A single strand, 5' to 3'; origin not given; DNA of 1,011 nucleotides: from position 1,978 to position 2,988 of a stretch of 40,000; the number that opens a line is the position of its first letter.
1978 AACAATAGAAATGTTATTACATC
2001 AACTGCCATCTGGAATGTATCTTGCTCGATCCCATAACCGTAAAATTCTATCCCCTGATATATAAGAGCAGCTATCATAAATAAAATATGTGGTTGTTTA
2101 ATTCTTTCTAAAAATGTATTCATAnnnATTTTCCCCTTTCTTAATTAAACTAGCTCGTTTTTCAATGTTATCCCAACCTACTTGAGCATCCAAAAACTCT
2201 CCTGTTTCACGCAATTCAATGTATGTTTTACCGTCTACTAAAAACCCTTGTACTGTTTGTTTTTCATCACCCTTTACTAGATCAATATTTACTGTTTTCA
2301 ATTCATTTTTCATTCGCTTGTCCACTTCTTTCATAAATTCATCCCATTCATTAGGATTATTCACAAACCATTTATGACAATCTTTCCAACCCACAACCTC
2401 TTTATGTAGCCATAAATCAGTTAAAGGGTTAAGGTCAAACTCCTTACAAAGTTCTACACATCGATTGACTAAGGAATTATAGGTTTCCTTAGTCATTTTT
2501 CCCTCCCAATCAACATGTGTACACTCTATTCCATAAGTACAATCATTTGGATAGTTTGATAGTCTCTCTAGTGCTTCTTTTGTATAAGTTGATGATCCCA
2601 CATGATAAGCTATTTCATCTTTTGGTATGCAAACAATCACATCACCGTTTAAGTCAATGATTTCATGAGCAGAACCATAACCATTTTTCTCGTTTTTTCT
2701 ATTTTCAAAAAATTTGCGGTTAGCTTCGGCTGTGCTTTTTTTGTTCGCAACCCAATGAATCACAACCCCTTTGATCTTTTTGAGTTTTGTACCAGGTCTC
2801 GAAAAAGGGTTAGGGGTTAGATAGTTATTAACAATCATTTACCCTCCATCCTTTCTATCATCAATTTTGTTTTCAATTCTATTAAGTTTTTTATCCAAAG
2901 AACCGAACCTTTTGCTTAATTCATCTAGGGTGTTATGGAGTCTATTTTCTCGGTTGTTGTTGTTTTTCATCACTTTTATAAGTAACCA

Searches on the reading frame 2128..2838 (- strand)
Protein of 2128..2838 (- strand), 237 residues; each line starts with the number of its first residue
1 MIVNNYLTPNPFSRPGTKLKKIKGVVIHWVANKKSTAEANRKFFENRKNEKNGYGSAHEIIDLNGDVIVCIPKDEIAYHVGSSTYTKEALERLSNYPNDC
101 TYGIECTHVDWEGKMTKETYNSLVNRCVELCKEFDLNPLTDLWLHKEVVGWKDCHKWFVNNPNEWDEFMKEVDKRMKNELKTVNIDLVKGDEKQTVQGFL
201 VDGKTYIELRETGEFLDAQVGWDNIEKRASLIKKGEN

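Call 77: search_protein_families(library=pfam, proteins=[window:2128-2838:-], max_evalue=0.001)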
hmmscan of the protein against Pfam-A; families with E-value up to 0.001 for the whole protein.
window:2128-2838:- (237 aa): 2 families
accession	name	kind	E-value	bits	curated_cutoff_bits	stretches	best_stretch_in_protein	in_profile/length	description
PF01510.30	Amidase_2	-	1e-18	68.4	26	1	20-154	3-128/131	N-acetylmuramoyl-L-alanine amidase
PF07833.16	Cu_amine_oxidN1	-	9.5e-05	22.8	24.2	1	194-235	9-50/108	Copper amine oxidase N-terminal domain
